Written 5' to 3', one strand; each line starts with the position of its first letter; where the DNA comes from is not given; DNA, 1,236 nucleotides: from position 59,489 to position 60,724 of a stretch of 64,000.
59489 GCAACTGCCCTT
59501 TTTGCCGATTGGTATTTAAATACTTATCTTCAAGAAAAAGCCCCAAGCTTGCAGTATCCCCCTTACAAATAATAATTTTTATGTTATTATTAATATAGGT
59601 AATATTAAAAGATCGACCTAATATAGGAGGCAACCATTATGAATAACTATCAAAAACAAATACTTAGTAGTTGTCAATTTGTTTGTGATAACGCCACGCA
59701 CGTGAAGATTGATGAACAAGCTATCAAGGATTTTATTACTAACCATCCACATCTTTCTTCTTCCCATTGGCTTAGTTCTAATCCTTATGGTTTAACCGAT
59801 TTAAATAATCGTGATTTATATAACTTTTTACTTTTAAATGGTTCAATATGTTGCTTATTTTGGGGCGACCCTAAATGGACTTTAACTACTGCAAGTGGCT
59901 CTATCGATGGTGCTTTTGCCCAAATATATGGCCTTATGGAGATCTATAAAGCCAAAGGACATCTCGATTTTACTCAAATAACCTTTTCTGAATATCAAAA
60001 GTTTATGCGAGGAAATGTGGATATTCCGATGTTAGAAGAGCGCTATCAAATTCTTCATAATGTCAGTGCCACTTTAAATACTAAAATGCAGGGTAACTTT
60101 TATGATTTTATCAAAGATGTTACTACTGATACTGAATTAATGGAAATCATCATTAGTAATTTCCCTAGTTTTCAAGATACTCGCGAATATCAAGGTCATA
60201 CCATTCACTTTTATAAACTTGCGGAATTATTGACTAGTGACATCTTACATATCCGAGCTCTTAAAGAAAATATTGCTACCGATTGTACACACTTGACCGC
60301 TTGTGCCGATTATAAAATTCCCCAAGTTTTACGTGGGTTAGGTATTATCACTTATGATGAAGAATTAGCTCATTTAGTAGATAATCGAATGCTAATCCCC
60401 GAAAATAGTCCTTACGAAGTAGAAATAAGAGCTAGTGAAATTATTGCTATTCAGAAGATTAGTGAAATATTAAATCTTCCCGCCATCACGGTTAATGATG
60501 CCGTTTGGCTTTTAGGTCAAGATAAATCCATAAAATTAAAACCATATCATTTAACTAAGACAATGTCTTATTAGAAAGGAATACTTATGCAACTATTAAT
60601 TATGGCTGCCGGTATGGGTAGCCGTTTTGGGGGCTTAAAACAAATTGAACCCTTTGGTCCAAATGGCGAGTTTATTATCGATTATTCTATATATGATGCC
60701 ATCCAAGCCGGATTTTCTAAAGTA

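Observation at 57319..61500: WYL-regulated operon of double-SIS isomerase, Ham1-type NTP pyrophosphatase, Qng1/DUF2419 N-glycosylase and nucleotidyltransferase: candidate undescribed modified-nucleotide module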

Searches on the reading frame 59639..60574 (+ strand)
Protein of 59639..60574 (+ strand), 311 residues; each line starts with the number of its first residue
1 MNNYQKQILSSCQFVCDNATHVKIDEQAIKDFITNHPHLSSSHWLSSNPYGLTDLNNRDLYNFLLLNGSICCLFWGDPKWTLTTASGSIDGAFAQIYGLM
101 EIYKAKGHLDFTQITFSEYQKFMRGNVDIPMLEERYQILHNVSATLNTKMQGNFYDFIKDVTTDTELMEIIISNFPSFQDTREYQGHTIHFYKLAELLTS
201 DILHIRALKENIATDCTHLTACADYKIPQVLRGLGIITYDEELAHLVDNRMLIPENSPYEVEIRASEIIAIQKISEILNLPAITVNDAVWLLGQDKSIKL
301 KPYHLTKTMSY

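Call 3: search_protein_families(library=pfam, proteins=[window:59639-60574:+], max_evalue=0.01)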
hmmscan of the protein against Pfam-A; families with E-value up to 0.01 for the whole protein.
window:59639-60574:+ (311 aa): 1 family
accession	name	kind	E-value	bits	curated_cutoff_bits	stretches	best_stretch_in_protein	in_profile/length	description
PF10343.14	Q_salvage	-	1.4e-37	130.2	25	1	112-293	70-265/285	Queuosine salvage protein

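Call 4: search_protein_families(library=ncbifam, proteins=[window:59639-60574:+], max_evalue=0.01)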
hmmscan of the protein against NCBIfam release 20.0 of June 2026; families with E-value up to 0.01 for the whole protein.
window:59639-60574:+ (311 aa): 0 families

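Call 5: search_protein_families(library=padloc, proteins=[window:59639-60574:+], max_evalue=0.01)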
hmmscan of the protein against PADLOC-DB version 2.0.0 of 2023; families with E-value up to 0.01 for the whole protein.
window:59639-60574:+ (311 aa): 0 families

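Call 8: find_homologous_proteins(query=window:59639-60574:+)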
Query window:59639-60574:+ (311 aa): 1815 proteins with E <= 0.001 among 2522 candidates; the best 120 are listed.
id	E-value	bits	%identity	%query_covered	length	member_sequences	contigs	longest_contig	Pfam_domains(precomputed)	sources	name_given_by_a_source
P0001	7.7e-210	714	100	100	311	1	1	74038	PF10343.15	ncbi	-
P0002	1.1e-121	424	59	100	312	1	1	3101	PF10343.15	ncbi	-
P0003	9.6e-116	405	57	100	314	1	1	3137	PF10343.15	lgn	-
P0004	1.5e-114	401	55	100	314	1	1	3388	PF10343.15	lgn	-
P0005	4.4e-114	399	56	100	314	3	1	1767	PF10343.15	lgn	-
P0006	9.8e-114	398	58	99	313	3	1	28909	PF10343.15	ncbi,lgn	-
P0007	1.8e-113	397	54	100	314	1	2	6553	PF10343.15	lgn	-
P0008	3.2e-113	397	54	100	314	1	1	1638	PF10343.15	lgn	-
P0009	5.3e-113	396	54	100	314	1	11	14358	PF10343.15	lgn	-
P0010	5.6e-113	396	57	100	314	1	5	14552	PF10343.15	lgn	-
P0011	1.5e-112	394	56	99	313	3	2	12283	PF10343.15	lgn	-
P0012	3.1e-112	393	54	100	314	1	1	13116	PF10343.15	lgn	-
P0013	3.9e-112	393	55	100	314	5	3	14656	PF10343.15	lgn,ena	-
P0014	5.6e-112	392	55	100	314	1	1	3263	PF10343.15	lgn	-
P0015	7.5e-111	389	55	99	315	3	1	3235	PF10343.15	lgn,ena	-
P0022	5.8e-109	383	56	99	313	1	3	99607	PF10343.15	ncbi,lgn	-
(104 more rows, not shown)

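Call 9: find_related_loci(query=window:59639-60574:+, collection=genome_contigs, flank=8000)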
Query window:59639-60574:+ (311 aa) in genome_contigs; peptide patterns used: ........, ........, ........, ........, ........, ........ (x = any residue, [..] = any of these).
108 stretches matched a pattern; 17 encode a relative of the query (tblastn E <= 1e-3); 17 distinct loci.
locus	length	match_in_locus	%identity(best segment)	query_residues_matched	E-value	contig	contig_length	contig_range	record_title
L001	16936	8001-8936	56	3-311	2e-118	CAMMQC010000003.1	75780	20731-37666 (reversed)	MAG: uncultured Tenericutes bacterium isolate ERR4836964_bin.35_MetaWRAP_v1.1_MAG genome assembly, contig: NODE_382_leng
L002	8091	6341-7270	47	8-311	2e-96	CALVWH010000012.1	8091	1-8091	MAG: uncultured Bacilli bacterium isolate E10__bin182 genome assembly, contig: E10__k127_4868744, whole genome shotgun s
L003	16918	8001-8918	47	7-311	1e-91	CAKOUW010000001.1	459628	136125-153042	MAG: uncultured Bacilli bacterium isolate REFINED_METABAT215_TOP10_CONTIGS_1500_ASSEMBLY_K77_MERGED__Hadza_MoBio_hadza-E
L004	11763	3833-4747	47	7-311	2e-91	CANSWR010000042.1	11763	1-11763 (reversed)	MAG TPA_asm: uncultured Firmicutes bacterium isolate SRR15510241_bin.26_metawrap_v1.3_MAG genome assembly, contig: NODE.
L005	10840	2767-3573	52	45-311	4e-92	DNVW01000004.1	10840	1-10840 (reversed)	MAG TPA_asm: Clostridiales bacterium isolate UBA11489 contig_1290, whole genome shotgun sequence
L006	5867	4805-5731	44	8-310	4e-84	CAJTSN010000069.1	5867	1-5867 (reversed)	MAG TPA_asm: uncultured Bacilli bacterium isolate MGBC111601 genome assembly, contig: MGBC111601.69, whole genome shotgu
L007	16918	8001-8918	48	7-311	6e-94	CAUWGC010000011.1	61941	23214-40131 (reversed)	MAG: uncultured Clostridia bacterium isolate ERS329806__bin63 genome assembly, contig: ERS329806_NODE_548_length_61941_c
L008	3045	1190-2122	43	1-311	2e-81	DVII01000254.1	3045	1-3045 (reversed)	MAG TPA_asm: Candidatus Coprovivens excrementavium isolate 3297 CHK115__C326383_L3045_ERR2241863, whole genome shotgun s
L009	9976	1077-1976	39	7-311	4e-70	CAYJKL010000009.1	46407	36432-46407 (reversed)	MAG TPA_asm: uncultured Muribaculaceae bacterium isolate ERP123703_co5_120 genome assembly, contig: NODE_287_length_4640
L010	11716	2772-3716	37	7-311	4e-65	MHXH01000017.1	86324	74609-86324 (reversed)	MAG: Parcubacteria group bacterium RIFCSPLOWO2_01_FULL_48_18 rifcsplowo2_01_scaffold_382, whole genome shotgun sequence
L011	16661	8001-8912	40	8-311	2e-71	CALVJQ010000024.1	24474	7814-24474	MAG: uncultured Bacilli bacterium isolate BRZ_KK__bin32 genome assembly, contig: BRZ_KK__NODE_3104_length_24474_cov_7.87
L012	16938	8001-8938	54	1-311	2e-73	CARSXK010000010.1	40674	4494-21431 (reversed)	MAG TPA_asm: uncultured Bacilli bacterium isolate MGBC129510 genome assembly, contig: MGBC129510.10, whole genome shotgu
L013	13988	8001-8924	33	8-311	1e-43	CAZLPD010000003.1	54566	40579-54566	MAG TPA_asm: uncultured Gammaproteobacteria bacterium isolate SRP278252_co1_442 genome assembly, contig: NODE_779_length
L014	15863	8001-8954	32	7-311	3e-43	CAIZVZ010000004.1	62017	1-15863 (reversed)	uncultured bacterium isolate Loc080925-6m_bin-1435 genome assembly, contig: bin-1435:04/21, whole genome shotgun sequenc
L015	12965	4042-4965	31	8-311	1e-38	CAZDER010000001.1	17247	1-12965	MAG TPA_asm: uncultured Gammaproteobacteria bacterium isolate binchicken_co248_212 genome assembly, contig: NODE_3663_le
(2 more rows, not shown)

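Call 11: find_encoding_contigs(protein=P0001, flank=3000, max_places=3)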
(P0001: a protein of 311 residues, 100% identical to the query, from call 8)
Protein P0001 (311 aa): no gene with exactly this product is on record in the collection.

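Call 12: find_encoding_contigs(protein=P0022, flank=6000, max_places=3)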
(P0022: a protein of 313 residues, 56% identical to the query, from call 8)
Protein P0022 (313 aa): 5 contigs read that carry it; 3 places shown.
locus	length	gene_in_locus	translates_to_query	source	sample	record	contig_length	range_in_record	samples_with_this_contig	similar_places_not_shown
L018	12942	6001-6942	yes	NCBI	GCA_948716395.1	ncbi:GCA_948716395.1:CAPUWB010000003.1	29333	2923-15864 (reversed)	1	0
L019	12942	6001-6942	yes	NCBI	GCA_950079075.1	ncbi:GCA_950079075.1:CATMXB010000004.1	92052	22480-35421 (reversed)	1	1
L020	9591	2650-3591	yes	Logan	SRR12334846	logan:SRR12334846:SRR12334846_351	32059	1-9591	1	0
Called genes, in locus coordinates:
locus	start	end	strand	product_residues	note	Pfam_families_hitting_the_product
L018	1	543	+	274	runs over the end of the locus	PF12481:DUF3700 (weak), PF13522:GATase_6, PF13537:GATase_7, PF00733:Asn_synthase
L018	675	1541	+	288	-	PF00733:Asn_synthase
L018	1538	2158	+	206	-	PF01569:PAP2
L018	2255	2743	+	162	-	-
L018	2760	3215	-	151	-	PF03073:TspO_MBR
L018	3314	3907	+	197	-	-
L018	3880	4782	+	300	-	PF01636:APH (weak)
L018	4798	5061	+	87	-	-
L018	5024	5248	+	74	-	-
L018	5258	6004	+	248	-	-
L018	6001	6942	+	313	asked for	PF10343:Q_salvage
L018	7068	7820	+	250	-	-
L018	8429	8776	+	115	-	PF01541:GIY-YIG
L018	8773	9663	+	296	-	-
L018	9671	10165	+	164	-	PF00709:Adenylsucc_synt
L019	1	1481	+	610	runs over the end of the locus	PF13522:GATase_6, PF12481:DUF3700 (faint), PF13537:GATase_7, PF00733:Asn_synthase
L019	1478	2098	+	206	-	PF01569:PAP2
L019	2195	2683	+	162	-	-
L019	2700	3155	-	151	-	PF03073:TspO_MBR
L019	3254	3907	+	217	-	PF03167:UDG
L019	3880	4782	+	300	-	PF01636:APH (weak)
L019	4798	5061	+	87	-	-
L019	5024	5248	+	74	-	-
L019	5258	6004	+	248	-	-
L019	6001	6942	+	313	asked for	PF10343:Q_salvage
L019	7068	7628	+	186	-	PF00293:NUDIX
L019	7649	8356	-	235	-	PF00702:Hydrolase, PF13419:HAD_2, PF13242:Hydrolase_like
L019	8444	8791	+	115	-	PF01541:GIY-YIG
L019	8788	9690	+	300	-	PF02541:Ppx-GppA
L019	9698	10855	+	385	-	PF00709:Adenylsucc_synt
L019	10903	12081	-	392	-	PF09587:PGA_cap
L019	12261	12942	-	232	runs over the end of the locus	-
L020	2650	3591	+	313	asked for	PF10343:Q_salvage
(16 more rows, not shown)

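Call 72: search_solved_structures(query=window:59639-60574:+, max_evalue=0.001, show_alignments=1)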
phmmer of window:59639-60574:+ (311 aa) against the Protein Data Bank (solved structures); distinct sequences matched with E-value up to 0.001: 5.
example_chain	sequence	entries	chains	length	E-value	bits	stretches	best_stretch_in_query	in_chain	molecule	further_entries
7uk3_A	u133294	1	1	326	1.2e-34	123.7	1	58-311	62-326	Queuosine salvage protein DUF2419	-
7u07_A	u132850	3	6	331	1.3e-34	123.6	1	58-311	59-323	Queuine salvage enzyme DUF2419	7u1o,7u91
7ulc_A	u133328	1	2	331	6.3e-34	121.3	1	58-311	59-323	Queuosine salvage protein DUF2419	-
7u5a_A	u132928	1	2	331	1.7e-33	119.9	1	58-311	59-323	Queuine salvage enzyme DUF2419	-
7ugk_A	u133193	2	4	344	6.7e-21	78.5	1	111-277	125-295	Queuosine salvage protein DUF2419 | Queuosine salvage protein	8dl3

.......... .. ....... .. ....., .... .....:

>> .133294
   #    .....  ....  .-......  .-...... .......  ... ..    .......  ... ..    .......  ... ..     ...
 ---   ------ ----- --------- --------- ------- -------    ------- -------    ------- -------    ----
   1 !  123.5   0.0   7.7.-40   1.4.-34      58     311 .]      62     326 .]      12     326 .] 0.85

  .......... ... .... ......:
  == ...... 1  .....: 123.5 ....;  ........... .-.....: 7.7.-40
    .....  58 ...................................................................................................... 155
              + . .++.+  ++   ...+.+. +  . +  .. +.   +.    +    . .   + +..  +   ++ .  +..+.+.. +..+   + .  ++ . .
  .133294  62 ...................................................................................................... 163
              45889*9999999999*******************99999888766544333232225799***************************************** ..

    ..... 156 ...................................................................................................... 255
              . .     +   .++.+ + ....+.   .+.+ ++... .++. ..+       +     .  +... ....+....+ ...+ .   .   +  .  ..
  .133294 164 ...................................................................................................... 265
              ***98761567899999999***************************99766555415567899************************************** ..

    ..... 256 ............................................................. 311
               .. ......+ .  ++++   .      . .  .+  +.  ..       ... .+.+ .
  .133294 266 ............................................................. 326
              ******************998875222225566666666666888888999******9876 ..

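Call 104: search_protein_families(library=phrogs, proteins=[window:59639-60574:+], max_evalue=0.001)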
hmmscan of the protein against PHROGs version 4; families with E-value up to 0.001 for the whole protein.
window:59639-60574:+ (311 aa): 0 families
